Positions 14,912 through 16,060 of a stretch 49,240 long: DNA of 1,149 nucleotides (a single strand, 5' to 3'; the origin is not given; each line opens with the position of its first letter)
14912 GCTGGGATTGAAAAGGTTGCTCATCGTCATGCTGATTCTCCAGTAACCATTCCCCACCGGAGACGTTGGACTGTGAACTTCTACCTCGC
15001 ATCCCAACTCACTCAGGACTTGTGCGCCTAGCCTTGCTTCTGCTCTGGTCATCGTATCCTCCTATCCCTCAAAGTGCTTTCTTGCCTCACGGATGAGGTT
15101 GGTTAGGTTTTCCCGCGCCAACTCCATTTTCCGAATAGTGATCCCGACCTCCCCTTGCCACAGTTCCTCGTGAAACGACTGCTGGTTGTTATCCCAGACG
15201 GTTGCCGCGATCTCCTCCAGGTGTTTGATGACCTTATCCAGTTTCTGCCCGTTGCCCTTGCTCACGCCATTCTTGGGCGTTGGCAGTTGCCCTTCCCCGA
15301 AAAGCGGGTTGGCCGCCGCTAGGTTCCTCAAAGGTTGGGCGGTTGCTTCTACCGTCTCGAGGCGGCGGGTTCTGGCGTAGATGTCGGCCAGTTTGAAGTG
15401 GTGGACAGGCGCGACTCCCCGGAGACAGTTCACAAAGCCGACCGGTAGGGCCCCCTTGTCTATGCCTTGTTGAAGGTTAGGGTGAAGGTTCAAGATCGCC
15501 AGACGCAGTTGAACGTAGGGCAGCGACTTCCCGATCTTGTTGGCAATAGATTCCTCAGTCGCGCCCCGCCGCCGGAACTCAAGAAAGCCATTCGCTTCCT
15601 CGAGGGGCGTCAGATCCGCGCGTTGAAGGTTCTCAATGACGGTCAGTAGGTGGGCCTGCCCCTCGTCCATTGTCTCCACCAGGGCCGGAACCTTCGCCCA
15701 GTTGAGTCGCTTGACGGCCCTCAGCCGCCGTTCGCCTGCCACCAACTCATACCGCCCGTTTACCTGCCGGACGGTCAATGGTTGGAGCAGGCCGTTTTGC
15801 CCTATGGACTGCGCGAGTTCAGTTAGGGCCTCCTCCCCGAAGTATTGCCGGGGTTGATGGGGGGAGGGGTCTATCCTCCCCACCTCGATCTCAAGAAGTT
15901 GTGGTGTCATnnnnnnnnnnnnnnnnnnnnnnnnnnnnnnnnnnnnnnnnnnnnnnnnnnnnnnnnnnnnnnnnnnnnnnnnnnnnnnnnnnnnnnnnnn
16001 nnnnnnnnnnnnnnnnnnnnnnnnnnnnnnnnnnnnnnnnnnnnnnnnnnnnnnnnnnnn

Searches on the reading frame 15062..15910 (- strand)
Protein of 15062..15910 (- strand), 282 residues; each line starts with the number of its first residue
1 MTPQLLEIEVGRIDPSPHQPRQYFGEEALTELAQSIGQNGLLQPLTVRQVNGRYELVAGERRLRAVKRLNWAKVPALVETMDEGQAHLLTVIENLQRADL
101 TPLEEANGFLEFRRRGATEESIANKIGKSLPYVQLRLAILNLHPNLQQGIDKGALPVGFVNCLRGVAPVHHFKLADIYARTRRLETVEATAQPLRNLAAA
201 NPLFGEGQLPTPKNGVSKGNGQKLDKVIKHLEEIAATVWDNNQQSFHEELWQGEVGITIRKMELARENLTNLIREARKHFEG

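Call 9: search_protein_families(library=pfam, proteins=[window:15062-15910:-], max_evalue=0.01)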
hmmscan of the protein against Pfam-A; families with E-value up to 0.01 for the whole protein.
window:15062-15910:- (282 aa): 2 families
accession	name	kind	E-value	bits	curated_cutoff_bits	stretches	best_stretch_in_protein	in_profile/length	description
PF02195.25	ParB_N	-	3.7e-28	97.9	26.3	1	4-96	2-95/95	ParB N-terminal domain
PF17762.8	HTH_ParB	-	1.5e-09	38.3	22.6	1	99-166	2-70/102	ParB HTH domain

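Call 10: search_protein_families(library=phrogs, proteins=[window:15062-15910:-], max_evalue=0.01)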
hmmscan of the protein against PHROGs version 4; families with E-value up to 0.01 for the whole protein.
window:15062-15910:- (282 aa): 28 families (the best 25 are shown)
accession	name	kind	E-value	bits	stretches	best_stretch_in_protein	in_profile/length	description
phrog_3264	-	DNA, RNA and nucleotide metabolism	2.7e-39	136.7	1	5-149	49-194/337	ParB-like partition protein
phrog_4715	-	DNA, RNA and nucleotide metabolism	3.3e-35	122.6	1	6-155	148-320/630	ParB-like partition protein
phrog_6218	-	DNA, RNA and nucleotide metabolism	7.5e-26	92.3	1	8-147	8-149/506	ParB-like partition protein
phrog_18726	-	unknown function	4.8e-25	89.3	1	7-157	5-191/572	-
phrog_1033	-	DNA, RNA and nucleotide metabolism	7.8e-22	79.5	1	18-155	47-191/334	ParB-like partition protein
phrog_3951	-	unknown function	1.3e-15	58.7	1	20-134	31-157/301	-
phrog_7783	-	unknown function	4.5e-14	53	1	29-157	27-161/634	-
phrog_723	-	DNA, RNA and nucleotide metabolism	8.3e-13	49.6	1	3-95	11-103/223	ParB-like partition protein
phrog_12047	-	DNA, RNA and nucleotide metabolism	1.4e-12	48.8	1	20-103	14-93/301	ParB-like partition nuclease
phrog_620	-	DNA, RNA and nucleotide metabolism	1.9e-12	48.7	1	5-94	9-95/217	ParB-like partition protein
phrog_8071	-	DNA, RNA and nucleotide metabolism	6.4e-09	36.5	1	5-104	7-102/389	ParB-like partition protein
phrog_4272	-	unknown function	5.6e-08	32.6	1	31-158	432-570/764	-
phrog_18056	-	DNA, RNA and nucleotide metabolism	2.3e-06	27.8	1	7-122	5-112/387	ParB-like partition nuclease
phrog_498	-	other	7e-06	25.8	1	7-94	37-123/633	DNA methyltransferase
phrog_940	-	DNA, RNA and nucleotide metabolism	7.8e-06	26.3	1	8-95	9-93/388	nuclease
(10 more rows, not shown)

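Call 14: find_encoding_contigs(protein=window:15062-15910:-, flank=10000, max_places=10)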
Protein window:15062-15910:- (282 aa): 3 contigs read that carry it; 2 places shown.
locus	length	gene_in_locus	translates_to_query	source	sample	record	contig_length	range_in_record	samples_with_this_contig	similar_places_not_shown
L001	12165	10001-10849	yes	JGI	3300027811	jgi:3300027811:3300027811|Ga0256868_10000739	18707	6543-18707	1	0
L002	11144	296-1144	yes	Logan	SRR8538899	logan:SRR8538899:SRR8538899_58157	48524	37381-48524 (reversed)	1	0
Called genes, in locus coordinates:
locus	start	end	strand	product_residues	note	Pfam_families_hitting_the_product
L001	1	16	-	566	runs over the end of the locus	-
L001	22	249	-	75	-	-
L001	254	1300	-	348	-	PF05065:Phage_capsid (faint), PF25209:Phage_capsid_4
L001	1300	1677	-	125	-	-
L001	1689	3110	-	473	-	-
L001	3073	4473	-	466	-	-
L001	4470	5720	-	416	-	PF17289:Terminase_6C (weak)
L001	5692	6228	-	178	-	PF13518:HTH_28 (weak)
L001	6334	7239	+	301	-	PF01844:HNH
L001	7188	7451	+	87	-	-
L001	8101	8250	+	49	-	-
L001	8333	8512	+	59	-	-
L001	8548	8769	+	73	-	-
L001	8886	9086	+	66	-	-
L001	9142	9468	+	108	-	-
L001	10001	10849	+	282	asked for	PF02195:ParB_N, PF17762:HTH_ParB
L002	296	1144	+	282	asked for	PF02195:ParB_N, PF17762:HTH_ParB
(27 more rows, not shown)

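Call 16: find_related_loci(query=window:15062-15910:-, collection=viral_contigs, flank=6000)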
Query window:15062-15910:- (282 aa) in viral_contigs; peptide patterns used: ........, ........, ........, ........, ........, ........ (x = any residue, [..] = any of these).
8 stretches matched a pattern; 1 encode a relative of the query (tblastn E <= 1e-3); 1 distinct loci.
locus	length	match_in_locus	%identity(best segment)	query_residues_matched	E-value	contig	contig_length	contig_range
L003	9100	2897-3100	38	125-185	6e-6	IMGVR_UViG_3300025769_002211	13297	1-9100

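Call 17: find_related_loci(query=window:15062-15910:-, collection=metagenome_contigs, flank=6000)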
Query window:15062-15910:- (282 aa) in metagenome_contigs; peptide patterns used: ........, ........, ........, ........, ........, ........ (x = any residue, [..] = any of these).
317 stretches matched a pattern; 26 encode a relative of the query (tblastn E <= 1e-3); 26 distinct loci.
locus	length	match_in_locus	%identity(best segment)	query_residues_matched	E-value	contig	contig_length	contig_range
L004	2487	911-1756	88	1-282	1e-179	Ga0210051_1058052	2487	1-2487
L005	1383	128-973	88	1-282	0e+0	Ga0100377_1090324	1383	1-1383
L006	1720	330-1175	88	1-282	0e+0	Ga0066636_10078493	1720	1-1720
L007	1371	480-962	44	5-163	3e-39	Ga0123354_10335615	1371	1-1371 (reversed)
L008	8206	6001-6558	37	7-187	2e-36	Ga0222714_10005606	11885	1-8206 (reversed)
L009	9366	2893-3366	39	7-163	3e-35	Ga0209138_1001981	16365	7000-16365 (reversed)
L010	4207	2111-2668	36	7-187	3e-35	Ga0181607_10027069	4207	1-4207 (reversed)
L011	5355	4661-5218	36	7-187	3e-35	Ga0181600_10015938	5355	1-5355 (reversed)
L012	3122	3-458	39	13-163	1e-33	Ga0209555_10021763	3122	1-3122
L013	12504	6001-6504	40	10-174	2e-32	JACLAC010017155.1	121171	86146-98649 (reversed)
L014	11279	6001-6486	40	10-167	2e-32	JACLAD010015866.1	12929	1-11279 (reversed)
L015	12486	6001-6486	40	10-167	2e-32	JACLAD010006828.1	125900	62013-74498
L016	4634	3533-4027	41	4-166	2e-32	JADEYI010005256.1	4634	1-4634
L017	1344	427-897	39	8-163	2e-31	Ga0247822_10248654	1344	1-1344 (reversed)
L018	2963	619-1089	39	8-163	6e-30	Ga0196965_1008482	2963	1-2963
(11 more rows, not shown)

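Call 22: find_homologous_proteins(query=window:15062-15910:-, max_evalue=1e-20)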
Query window:15062-15910:- (282 aa): 5240 proteins with E <= 1e-20 among 8000 candidates; the best 120 are listed.
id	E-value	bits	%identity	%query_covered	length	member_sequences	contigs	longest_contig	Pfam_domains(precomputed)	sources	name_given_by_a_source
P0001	7.5e-183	624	100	100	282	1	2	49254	PF17762.9,PF02195.27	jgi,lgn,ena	-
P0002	1.0e-158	545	87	100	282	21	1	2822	PF17762.9,PF02195.27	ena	-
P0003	6.1e-140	484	78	99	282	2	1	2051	PF17762.9,PF02195.27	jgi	-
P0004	2.2e-35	141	44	66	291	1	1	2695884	PF17762.9,PF23552.3,PF02195.27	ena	-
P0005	9.9e-35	139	43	62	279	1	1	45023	PF17762.9,PF02195.27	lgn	-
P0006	2.2e-34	137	37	95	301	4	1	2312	PF17762.9,PF23552.3,PF02195.27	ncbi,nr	ncbi:MAG TPA: ParB/RepB/Spo0J family partition protein [Gemmatimonadaceae bacterium]|nr:ParB/RepB/Sp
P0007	2.2e-34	137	47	61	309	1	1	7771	PF17762.9,PF23552.3,PF02195.27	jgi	-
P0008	2.2e-34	137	47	58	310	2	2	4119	PF17762.9,PF02195.27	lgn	-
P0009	3.6e-34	137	48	56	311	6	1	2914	PF17762.9,PF23552.3,PF02195.27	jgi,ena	-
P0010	5.4e-34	136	41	82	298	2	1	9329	PF17762.9,PF23552.3,PF02195.27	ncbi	-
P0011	6.3e-34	136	43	61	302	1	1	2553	PF17762.9,PF02195.27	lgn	-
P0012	1.1e-33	135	39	82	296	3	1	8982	PF17762.9,PF23552.3,PF02195.27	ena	-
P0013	2.3e-33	134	45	57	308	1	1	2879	PF17762.9,PF23552.3,PF02195.27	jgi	jgi:ParB family chromosome partitioning protein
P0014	2.9e-33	134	44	61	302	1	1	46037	PF17762.9,PF23552.3,PF02195.27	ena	-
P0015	3.4e-33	134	38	82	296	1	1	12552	PF17762.9,PF23552.3,PF02195.27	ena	-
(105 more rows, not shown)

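Call 23: find_encoding_contigs(protein=P0002, flank=10000, max_places=10)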
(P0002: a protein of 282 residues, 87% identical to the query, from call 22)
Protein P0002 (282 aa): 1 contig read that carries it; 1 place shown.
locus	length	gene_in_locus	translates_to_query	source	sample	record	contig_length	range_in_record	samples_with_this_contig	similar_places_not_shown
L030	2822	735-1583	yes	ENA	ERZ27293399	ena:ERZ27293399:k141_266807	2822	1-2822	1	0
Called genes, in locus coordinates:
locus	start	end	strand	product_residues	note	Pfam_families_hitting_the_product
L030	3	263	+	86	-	?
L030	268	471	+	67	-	-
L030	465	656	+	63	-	-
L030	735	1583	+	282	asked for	PF02195:ParB_N, PF17762:HTH_ParB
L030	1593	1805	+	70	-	-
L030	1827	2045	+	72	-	-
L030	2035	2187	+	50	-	-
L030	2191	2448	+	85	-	-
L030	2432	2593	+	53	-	-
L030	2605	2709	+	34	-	-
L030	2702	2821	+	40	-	?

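Call 24: find_encoding_contigs(protein=P0003, flank=10000, max_places=10)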
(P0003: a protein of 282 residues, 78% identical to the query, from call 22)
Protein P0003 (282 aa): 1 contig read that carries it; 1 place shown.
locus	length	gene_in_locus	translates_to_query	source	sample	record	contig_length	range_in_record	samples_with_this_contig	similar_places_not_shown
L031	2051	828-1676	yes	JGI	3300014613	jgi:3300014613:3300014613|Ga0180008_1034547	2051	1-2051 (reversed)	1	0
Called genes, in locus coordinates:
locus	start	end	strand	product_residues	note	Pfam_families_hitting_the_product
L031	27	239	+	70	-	-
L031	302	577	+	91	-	-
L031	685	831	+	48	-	-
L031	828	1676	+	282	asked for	PF02195:ParB_N, PF17762:HTH_ParB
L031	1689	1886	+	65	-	-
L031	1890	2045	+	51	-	-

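Call 25: list_cluster_members(proteins=[P0002, P0003])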
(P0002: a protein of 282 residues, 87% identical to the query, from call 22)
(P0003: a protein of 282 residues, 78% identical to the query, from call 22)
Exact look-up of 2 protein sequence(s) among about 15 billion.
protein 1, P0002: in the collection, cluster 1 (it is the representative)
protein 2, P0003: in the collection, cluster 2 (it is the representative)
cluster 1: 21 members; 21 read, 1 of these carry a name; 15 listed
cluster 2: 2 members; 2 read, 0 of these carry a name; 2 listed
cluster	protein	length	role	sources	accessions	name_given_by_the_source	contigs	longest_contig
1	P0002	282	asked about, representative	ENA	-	-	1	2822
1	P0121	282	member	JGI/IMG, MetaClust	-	\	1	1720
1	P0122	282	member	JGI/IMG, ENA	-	-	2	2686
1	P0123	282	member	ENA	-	-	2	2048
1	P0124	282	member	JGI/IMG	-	-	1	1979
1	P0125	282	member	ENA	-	-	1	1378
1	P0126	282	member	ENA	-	-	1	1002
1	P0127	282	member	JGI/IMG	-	-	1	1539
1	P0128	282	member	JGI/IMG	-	-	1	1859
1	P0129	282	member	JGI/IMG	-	-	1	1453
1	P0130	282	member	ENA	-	-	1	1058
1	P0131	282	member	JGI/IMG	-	-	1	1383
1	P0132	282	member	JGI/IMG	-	-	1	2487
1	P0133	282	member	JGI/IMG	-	-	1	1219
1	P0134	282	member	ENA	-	-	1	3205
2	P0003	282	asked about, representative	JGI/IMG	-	-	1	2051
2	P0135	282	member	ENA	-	-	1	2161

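Call 34: find_encoding_contigs(protein=P0134, flank=10000)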
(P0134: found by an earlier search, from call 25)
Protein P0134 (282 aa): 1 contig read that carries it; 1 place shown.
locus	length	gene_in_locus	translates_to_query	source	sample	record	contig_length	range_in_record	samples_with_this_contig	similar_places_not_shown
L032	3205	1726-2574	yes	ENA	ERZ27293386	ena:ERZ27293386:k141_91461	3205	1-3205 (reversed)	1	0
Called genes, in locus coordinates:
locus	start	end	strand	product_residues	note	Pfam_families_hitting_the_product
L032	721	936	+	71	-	-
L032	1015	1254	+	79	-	-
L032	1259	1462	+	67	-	-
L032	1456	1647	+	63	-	-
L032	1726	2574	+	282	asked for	PF02195:ParB_N, PF17762:HTH_ParB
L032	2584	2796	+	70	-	-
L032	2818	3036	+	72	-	-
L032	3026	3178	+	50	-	-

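Call 35: find_encoding_contigs(protein=P0135, flank=10000)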
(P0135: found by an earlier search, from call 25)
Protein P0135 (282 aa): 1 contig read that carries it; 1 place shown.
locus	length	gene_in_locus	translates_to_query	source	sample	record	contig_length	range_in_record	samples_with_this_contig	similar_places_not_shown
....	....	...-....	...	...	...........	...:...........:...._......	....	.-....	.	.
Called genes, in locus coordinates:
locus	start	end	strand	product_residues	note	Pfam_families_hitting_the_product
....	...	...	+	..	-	-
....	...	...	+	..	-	-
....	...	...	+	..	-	-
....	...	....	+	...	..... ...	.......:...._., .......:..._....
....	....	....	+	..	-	-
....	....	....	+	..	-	?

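Call 36: find_encoding_contigs(protein=P0122, flank=10000)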
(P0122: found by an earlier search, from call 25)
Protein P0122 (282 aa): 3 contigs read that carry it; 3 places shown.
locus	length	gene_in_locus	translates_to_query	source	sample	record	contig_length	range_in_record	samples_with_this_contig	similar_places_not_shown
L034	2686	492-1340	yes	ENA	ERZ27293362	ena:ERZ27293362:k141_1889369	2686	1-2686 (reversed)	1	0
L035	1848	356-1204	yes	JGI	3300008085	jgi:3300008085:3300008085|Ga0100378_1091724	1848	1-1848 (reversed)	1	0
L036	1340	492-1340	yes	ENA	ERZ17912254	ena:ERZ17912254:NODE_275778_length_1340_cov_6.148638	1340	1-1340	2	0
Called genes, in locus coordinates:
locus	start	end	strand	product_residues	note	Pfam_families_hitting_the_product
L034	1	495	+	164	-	?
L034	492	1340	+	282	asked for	PF02195:ParB_N, PF17762:HTH_ParB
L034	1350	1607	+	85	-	-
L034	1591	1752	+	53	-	-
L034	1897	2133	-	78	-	-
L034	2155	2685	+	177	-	?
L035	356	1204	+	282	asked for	PF02195:ParB_N, PF17762:HTH_ParB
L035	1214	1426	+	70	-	-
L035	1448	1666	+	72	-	-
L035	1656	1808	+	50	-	-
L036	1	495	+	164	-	?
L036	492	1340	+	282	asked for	PF02195:ParB_N, PF17762:HTH_ParB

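Call 45: find_related_loci(query=A1, collection=genome_contigs, flank=8000)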
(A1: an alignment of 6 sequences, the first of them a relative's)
Query A1 (282 aa) in genome_contigs; peptide patterns used: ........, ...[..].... (x = any residue, [..] = any of these).
128 stretches matched a pattern; 19 encode a relative of the query (tblastn E <= 1e-3); 19 distinct loci.
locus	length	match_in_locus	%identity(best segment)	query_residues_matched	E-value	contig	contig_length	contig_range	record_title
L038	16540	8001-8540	41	5-182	3e-35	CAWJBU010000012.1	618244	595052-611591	MAG: uncultured Acidobacteriota bacterium isolate MFD09286.bin.1.138 genome assembly, contig: contig_43761, whole genome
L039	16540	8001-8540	39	5-182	5e-34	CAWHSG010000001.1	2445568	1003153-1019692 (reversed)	MAG: uncultured Acidobacteriota bacterium isolate MFD03399.bin.2.118 genome assembly, contig: contig_11400, whole genome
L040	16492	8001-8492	43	5-167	2e-32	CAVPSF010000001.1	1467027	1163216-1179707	MAG: uncultured Acidobacteriota bacterium isolate MFD00031.bin.1.165 genome assembly, contig: contig_17164, whole genome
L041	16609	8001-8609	36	8-214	5e-32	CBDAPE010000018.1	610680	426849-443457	MAG: Alphaproteobacteria bacterium isolate 460fe2ec-56e0-404b-a524-3616a9fdebbf genome assembly, contig: contig_18, whol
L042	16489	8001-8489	40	5-166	5e-32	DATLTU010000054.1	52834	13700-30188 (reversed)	MAG TPA_asm: Candidatus Limnocylindrales bacterium isolate SMAG_U13965 k141_1168818, whole genome shotgun sequence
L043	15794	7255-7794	38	5-182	1e-31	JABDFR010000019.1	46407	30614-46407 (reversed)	MAG: Acidobacteria bacterium isolate BWOrgControl_Nextera21_MAG2 3300020985.a:Ga0206813_1026, whole genome shotgun seque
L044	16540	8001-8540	38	5-182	2e-31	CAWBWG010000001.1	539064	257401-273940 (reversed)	MAG: uncultured Acidobacteriota bacterium isolate MFD04570.bin.2.106 genome assembly, contig: contig_103950, whole genom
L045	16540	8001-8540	41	5-182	4e-31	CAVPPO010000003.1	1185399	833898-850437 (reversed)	MAG: uncultured Acidobacteriota bacterium isolate MFD00008.bin.2.100 genome assembly, contig: contig_31787, whole genome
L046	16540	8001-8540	41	5-182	1e-30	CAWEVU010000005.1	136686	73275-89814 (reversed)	MAG: uncultured Acidobacteriota bacterium isolate MFD09222.bin.1.119 genome assembly, contig: contig_38396, whole genome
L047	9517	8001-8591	40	5-193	1e-30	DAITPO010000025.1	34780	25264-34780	MAG TPA_asm: Candidatus Acidiferrales bacterium isolate CTOTU28694 NODE_521_length_34780_cov_10.855464, whole genome sho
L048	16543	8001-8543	38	4-191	9e-29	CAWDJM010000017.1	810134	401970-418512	MAG: uncultured Solirubrobacterales bacterium isolate MFD06714.bin.1.74 genome assembly, contig: contig_5489, whole geno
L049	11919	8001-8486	41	4-163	1e-28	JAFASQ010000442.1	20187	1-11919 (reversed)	MAG: Solirubrobacterales bacterium isolate CP_BM_ER_R8_22 BM_ER_R8_k147_1205586, whole genome shotgun sequence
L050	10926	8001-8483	44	8-167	3e-29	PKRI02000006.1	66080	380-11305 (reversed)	MAG: Bacillota bacterium isolate ZC4RG18 NODE_217_length_66080_cov_32.037834, whole genome shotgun sequence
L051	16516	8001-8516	39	13-191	2e-28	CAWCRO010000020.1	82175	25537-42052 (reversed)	MAG: uncultured Solirubrobacterales bacterium isolate MFD09368.bin.1.34 genome assembly, contig: contig_95645, whole gen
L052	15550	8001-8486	41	4-163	6e-28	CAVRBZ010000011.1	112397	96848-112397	MAG: uncultured Solirubrobacterales bacterium isolate MFD09603.bin.2.49 genome assembly, contig: contig_69124, whole gen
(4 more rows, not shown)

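Call 60: search_protein_families(library=ncbifam, proteins=[window:15062-15910:-], max_evalue=0.001)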
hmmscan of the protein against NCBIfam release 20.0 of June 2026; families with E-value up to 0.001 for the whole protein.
window:15062-15910:- (282 aa): 6 families
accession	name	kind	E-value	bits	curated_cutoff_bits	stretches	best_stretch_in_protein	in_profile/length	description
TIGR04285.1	nucleoid_noc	exception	1.1e-45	156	315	1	5-153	2-151/255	nucleoid occlusion protein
TIGR00180.1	parB_part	domain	3.9e-40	137.6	58.45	1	5-152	5-156/186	ParB/RepB/Spo0J family partition protein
TIGR03734.1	PRTRC_parB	hypoth_equivalog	1.8e-25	89.5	278.6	1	18-172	6-166/555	PRTRC system ParB family protein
TIGR03454.1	partition_RepB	equivalog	5.3e-17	62.2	201.5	1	5-127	64-188/325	plasmid partitioning protein RepB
NF010406.0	PRK13832.1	subfamily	1.4e-09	37.1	640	1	14-156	13-159/578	plasmid partitioning protein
NF010440.0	PRK13866.1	equivalog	1.9e-08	33.9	522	1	27-108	88-171/336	plasmid partitioning protein RepB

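Call 64: find_encoding_contigs(protein=P0123, flank=10000)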
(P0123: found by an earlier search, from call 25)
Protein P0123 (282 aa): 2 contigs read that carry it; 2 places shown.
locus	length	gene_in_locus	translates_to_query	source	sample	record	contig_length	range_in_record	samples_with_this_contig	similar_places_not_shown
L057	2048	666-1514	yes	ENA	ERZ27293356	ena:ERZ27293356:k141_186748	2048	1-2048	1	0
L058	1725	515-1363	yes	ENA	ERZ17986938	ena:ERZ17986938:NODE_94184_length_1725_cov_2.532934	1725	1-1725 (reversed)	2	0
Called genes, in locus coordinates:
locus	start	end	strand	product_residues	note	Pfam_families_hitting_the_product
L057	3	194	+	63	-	?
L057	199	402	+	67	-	-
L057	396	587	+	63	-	-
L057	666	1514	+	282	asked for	PF02195:ParB_N, PF17762:HTH_ParB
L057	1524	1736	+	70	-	-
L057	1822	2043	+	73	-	-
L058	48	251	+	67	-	-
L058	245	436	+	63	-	-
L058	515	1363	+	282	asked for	PF02195:ParB_N, PF17762:HTH_ParB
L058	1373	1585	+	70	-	-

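Call 65: find_encoding_contigs(protein=P0124, flank=10000)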
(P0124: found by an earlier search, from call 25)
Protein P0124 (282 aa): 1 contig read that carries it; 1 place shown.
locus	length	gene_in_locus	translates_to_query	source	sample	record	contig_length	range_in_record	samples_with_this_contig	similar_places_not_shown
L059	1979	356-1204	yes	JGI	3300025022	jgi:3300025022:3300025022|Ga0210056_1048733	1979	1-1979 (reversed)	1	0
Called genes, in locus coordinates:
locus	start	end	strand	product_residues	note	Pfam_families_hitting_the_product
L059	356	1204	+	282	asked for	PF02195:ParB_N, PF17762:HTH_ParB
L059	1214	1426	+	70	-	-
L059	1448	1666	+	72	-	-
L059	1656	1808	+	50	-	-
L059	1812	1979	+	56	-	?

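Call 66: find_encoding_contigs(protein=P0128, flank=10000)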
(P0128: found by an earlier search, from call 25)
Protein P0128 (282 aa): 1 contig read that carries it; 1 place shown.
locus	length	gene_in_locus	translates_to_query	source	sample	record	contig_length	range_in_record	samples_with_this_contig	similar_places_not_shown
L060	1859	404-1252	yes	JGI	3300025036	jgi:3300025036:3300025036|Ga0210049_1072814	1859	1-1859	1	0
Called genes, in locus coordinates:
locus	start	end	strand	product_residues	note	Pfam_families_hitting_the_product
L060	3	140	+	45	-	?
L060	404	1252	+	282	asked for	PF02195:ParB_N, PF17762:HTH_ParB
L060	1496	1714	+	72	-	-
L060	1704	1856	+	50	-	-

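Call 104: find_encoding_contigs(protein=P0005, flank=8000, max_places=3)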
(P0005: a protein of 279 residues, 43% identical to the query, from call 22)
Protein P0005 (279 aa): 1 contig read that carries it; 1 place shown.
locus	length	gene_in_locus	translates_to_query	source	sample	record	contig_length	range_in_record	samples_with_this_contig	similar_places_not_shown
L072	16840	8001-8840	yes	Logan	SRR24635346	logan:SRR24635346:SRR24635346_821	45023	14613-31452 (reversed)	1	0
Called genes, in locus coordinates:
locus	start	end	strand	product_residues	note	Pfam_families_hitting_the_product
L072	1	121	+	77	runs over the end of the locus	PF00825:Ribonuclease_P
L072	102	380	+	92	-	PF01809:YidD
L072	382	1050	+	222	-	PF02096:60KD_IMP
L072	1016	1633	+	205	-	PF14804:Jag_N, PF13083:KH_KhpA-B, PF01424:R3H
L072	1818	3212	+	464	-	PF10396:TrmE_N, PF12631:MnmE_helical, PF00009:GTP_EFTU (weak), PF00350:Dynamin_N (faint), PF01926:MMR_HSR1, PF02421:FeoB_N, PF03193:RsgA_GTPase (faint), PF04548:AIG1 (weak)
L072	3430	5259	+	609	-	PF01134:GIDA, PF07992:Pyr_redox_2, PF21680:GIDA_C_1st, PF13932:SAM_GIDA_C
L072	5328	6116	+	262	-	PF02527:GidB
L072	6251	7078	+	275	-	PF17762:HTH_ParB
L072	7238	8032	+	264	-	PF00142:Fer4_NifH, PF01656:CbiA, PF02374:ArsA_ATPase (weak), PF06564:CBP_BcsQ, PF09140:MipZ (faint), PF10609:ParA, PF13614:AAA_31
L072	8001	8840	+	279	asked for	PF02195:ParB_N, PF17762:HTH_ParB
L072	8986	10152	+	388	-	PF01168:Ala_racemase_N, PF00842:Ala_racemase_C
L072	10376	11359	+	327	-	PF01551:Peptidase_M23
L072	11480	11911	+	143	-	PF04519:Bactofilin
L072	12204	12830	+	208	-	PF00156:Pribosyltran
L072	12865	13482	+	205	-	PF06866:DUF1256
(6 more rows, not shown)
